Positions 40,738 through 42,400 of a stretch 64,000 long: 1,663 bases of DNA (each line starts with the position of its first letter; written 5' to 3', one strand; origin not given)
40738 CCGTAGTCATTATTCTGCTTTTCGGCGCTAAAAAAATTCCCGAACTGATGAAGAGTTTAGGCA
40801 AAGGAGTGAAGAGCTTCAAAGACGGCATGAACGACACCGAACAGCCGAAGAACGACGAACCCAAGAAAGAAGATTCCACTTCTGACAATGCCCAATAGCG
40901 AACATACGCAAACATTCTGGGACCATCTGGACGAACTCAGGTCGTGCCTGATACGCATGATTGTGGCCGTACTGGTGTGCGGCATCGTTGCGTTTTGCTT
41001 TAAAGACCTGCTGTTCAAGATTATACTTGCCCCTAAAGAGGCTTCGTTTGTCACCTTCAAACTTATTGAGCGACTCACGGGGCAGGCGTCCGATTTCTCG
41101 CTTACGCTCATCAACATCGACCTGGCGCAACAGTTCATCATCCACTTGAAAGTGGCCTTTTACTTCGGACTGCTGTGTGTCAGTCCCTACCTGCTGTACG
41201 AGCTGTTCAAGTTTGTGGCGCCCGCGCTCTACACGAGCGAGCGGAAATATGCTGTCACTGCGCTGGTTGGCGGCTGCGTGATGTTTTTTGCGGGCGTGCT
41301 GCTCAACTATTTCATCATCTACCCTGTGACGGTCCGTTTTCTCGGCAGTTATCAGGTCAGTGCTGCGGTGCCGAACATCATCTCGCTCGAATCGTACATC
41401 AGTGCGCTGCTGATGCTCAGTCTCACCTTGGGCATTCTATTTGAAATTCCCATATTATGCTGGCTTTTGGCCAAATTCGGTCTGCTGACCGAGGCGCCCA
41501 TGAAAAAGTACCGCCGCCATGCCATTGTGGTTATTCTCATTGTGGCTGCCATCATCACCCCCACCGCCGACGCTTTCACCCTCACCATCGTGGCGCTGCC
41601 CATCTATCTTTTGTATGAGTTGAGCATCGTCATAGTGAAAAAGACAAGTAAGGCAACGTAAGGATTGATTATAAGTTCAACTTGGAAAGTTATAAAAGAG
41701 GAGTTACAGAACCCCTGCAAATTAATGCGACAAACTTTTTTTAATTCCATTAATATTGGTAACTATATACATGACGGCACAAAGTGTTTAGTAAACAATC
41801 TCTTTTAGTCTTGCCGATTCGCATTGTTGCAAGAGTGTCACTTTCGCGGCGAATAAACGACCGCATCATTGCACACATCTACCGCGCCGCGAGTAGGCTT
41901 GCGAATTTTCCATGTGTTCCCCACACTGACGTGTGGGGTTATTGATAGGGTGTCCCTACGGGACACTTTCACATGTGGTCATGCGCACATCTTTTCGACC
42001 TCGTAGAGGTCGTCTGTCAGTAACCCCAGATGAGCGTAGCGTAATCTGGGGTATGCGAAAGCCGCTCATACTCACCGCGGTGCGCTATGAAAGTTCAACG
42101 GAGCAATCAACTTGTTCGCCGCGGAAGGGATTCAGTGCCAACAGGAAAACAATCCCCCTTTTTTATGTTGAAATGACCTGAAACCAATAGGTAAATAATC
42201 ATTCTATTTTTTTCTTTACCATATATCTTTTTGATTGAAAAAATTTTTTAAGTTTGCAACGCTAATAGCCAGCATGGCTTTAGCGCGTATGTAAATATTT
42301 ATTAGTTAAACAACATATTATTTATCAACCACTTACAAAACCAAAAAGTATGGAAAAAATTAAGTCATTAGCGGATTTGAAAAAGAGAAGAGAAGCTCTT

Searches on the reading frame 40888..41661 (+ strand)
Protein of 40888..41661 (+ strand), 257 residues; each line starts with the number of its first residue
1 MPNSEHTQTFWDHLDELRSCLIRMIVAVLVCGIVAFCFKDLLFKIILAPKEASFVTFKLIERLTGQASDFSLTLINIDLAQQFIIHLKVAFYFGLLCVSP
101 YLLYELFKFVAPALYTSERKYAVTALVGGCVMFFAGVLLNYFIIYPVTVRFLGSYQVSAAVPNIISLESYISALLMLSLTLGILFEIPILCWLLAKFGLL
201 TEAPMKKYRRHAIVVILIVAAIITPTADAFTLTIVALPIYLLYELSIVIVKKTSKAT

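Call 48: search_protein_families(library=pfam, proteins=[window:40888-41658:+])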
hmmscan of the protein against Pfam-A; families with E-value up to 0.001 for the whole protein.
window:40888-41658:+ (257 aa): 1 family
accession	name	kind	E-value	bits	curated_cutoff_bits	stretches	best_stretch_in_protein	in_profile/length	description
PF00902.23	TatC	-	2.1e-63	214.3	25.1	1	12-238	1-208/208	Sec-independent protein translocase protein (TatC)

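Call 56: find_encoding_contigs(protein=window:40888-41661:+, flank=4000, max_places=6)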
Protein window:40888-41661:+ (257 aa): 5 contigs read that carry it; 3 places shown.
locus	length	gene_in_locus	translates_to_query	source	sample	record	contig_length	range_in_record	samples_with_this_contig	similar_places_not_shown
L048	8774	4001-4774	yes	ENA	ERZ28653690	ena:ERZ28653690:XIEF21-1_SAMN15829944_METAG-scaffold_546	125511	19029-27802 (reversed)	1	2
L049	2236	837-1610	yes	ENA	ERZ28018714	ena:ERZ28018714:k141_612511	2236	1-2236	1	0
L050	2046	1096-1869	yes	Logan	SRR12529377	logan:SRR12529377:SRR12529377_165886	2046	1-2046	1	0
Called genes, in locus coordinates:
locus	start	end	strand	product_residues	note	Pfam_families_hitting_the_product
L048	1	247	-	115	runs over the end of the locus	-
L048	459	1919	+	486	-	PF12801:Fer4_5, PF12801:Fer4_5 (weak), PF12838:Fer4_7 (weak), PF13187:Fer4_9 (weak), PF14697:Fer4_21 (weak), PF12838:Fer4_7, PF13187:Fer4_9 (weak), PF13237:Fer4_10 (weak), +6 more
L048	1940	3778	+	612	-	PF00248:Aldo_ket_red, PF13237:Fer4_10 (faint), PF13187:Fer4_9 (faint), PF13534:Fer4_17 (faint), PF08973:TM1506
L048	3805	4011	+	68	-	PF02416:TatA_B_E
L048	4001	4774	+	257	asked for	PF00902:TatC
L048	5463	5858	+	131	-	-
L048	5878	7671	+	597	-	PF01257:2Fe-2S_thioredx, PF01512:Complex1_51K, PF10531:SLBB (weak), PF10589:NADH_4Fe-4S, PF00037:Fer4 (weak), PF13237:Fer4_10, PF12837:Fer4_6 (weak), PF12838:Fer4_7 (weak), +3 more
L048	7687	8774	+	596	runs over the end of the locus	PF00111:Fer2 (weak), PF13510:Fer2_4, PF10588:NADH-G_4Fe-4S_3, PF12838:Fer4_7, PF14697:Fer4_21 (weak), PF22117:Fer4_Nqo3, PF02906:Fe_hyd_lg_C, PF02256:Fe_hyd_SSU, +1 more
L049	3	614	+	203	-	?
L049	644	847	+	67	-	PF02416:TatA_B_E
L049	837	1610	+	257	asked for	PF00902:TatC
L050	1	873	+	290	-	?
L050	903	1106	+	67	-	PF02416:TatA_B_E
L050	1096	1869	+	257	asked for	PF00902:TatC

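Call 78: find_homologous_proteins(query=window:40888-41658:+, max_evalue=1e-60)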
Query window:40888-41658:+ (257 aa): 5729 proteins with E <= 1e-60 among 8000 candidates; the best 120 are listed.
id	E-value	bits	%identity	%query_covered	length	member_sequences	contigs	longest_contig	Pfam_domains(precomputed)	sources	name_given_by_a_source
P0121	7.2e-155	532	98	100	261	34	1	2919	PF00902.24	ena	-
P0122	2.2e-144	498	89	100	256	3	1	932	PF00902.24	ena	-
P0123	4.7e-143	493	89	100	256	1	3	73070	PF00902.24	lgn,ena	-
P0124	1.6e-141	488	87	99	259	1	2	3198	PF00902.24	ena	-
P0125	9.7e-112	391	70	98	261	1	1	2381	PF00902.24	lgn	-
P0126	3.8e-105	369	67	98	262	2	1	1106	PF00902.24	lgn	-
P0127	4.4e-105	369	67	96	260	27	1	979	PF00902.24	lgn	-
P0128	6.3e-105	368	65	98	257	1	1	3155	PF00902.24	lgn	-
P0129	1.0e-104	368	67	97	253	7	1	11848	PF00902.24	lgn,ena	-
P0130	1.2e-104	368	65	99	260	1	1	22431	PF00902.24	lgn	-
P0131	1.4e-104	367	67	96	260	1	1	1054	PF00902.24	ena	-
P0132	1.5e-104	367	65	96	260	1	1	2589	PF00902.24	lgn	-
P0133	6.5e-104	365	66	96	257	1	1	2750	PF00902.24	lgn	-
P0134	8.0e-104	365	66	96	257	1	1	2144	PF00902.24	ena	-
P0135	8.7e-104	365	66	96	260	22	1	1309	PF00902.24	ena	-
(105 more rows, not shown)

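Call 79: find_encoding_contigs(protein=P0123, flank=3000, max_places=3)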
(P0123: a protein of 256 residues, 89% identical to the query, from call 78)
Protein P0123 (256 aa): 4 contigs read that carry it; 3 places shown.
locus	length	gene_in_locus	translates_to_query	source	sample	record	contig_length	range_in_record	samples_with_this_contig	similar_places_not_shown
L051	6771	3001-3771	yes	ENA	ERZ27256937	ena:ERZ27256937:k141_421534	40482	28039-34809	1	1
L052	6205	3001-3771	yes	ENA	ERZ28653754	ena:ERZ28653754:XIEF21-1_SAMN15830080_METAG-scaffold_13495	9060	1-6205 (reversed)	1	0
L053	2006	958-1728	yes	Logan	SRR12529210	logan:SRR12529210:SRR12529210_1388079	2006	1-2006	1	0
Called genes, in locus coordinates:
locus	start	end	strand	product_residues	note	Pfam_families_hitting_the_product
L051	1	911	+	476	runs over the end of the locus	PF12801:Fer4_5, PF12801:Fer4_5 (weak), PF12838:Fer4_7 (weak), PF13187:Fer4_9 (weak), PF14697:Fer4_21 (weak), PF12838:Fer4_7, PF13187:Fer4_9 (weak), PF13237:Fer4_10 (weak), +6 more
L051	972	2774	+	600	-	PF00248:Aldo_ket_red, PF13187:Fer4_9 (weak), PF13237:Fer4_10 (faint), PF13534:Fer4_17 (faint), PF08973:TM1506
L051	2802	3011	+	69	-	PF02416:TatA_B_E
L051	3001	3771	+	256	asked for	PF00902:TatC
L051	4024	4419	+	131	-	-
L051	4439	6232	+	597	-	PF01257:2Fe-2S_thioredx, PF01512:Complex1_51K, PF10531:SLBB (weak), PF12797:Fer4_2 (faint), PF10589:NADH_4Fe-4S, PF00037:Fer4 (weak), PF13237:Fer4_10, PF00037:Fer4 (weak), +1 more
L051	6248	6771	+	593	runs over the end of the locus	PF00111:Fer2 (weak), PF13510:Fer2_4, PF10588:NADH-G_4Fe-4S_3, PF14697:Fer4_21 (weak), PF22117:Fer4_Nqo3, PF12838:Fer4_7 (weak), PF02906:Fe_hyd_lg_C, PF02256:Fe_hyd_SSU, +2 more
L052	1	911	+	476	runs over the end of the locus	PF12801:Fer4_5, PF12801:Fer4_5 (weak), PF12838:Fer4_7 (weak), PF13187:Fer4_9 (weak), PF14697:Fer4_21 (weak), PF12838:Fer4_7, PF13187:Fer4_9 (weak), PF13237:Fer4_10 (weak), +6 more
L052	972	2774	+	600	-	PF00248:Aldo_ket_red, PF13187:Fer4_9 (weak), PF13237:Fer4_10 (faint), PF13534:Fer4_17 (faint), PF08973:TM1506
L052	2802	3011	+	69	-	PF02416:TatA_B_E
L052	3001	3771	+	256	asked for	PF00902:TatC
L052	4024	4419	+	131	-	-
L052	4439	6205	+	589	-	?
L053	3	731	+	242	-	?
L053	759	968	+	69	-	PF02416:TatA_B_E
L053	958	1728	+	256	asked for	PF00902:TatC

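Call 80: find_encoding_contigs(protein=P0124, flank=3000, max_places=2)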
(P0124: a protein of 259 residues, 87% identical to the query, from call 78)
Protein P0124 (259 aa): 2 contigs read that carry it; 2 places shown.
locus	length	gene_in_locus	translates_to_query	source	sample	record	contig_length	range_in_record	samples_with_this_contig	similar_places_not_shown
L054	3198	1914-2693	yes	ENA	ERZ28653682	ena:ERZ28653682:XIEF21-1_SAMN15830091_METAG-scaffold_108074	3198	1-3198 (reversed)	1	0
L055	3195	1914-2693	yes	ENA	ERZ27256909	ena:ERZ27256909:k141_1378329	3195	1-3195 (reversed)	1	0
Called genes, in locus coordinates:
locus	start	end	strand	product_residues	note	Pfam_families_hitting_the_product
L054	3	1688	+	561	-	?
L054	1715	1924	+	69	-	PF02416:TatA_B_E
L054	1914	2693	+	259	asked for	PF00902:TatC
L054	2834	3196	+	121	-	?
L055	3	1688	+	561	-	?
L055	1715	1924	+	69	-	PF02416:TatA_B_E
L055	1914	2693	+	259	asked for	PF00902:TatC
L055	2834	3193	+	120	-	?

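Call 81: find_encoding_contigs(protein=P0129, flank=3000, max_places=2)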
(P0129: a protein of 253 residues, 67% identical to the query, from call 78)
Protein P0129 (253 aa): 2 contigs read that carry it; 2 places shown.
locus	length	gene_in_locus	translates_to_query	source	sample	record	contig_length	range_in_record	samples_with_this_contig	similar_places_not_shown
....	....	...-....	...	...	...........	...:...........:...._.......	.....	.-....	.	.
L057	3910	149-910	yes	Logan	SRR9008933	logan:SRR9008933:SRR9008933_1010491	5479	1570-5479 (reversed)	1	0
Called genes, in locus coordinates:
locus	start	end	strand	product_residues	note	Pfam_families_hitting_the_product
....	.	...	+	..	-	?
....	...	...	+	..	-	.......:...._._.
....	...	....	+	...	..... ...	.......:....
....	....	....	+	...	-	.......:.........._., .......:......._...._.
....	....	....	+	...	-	-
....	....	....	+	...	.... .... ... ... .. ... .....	-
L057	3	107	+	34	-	?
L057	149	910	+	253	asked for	PF00902:TatC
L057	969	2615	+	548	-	PF01979:Amidohydro_1, PF13382:Adenine_deam_C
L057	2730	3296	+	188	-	-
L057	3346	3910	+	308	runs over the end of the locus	-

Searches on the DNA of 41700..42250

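Call 97: search_rna_families(source=window, start=41700, end=42250, threshold=evalue, max_evalue=5)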
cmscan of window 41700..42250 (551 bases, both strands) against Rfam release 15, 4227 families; matches with E-value up to 5: 3.
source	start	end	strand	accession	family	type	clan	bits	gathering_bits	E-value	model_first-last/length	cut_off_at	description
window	41919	41965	+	RF01687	Acido-Lenti-1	Gene; sRNA;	-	29.6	37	7.7e-05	1-46/46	no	Acido-Lenti-1 RNA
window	41900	41942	-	RF01696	Chlorobi-1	Gene; sRNA;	-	18.4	50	0.018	1-67/67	no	Chlorobi-1 RNA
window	42082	42124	+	RF01613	ceN109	Gene; snRNA; snoRNA; CD-box;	-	14.3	52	3.5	1-67/67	no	Nematode snoRNA ceN109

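Call 98: search_rna_families(source=window, start=41880, end=42000, threshold=evalue, max_evalue=1, show_alignments=3)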
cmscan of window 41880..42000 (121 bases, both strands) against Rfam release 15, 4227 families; matches with E-value up to 1: 2.
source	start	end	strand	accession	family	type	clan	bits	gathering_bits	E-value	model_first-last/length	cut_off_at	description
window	41919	41965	+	RF01687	Acido-Lenti-1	Gene; sRNA;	-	29.6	37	1.7e-05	1-46/46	no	Acido-Lenti-1 RNA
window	41900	41942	-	RF01696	Chlorobi-1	Gene; sRNA;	-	18.4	50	0.004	1-67/67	no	Chlorobi-1 RNA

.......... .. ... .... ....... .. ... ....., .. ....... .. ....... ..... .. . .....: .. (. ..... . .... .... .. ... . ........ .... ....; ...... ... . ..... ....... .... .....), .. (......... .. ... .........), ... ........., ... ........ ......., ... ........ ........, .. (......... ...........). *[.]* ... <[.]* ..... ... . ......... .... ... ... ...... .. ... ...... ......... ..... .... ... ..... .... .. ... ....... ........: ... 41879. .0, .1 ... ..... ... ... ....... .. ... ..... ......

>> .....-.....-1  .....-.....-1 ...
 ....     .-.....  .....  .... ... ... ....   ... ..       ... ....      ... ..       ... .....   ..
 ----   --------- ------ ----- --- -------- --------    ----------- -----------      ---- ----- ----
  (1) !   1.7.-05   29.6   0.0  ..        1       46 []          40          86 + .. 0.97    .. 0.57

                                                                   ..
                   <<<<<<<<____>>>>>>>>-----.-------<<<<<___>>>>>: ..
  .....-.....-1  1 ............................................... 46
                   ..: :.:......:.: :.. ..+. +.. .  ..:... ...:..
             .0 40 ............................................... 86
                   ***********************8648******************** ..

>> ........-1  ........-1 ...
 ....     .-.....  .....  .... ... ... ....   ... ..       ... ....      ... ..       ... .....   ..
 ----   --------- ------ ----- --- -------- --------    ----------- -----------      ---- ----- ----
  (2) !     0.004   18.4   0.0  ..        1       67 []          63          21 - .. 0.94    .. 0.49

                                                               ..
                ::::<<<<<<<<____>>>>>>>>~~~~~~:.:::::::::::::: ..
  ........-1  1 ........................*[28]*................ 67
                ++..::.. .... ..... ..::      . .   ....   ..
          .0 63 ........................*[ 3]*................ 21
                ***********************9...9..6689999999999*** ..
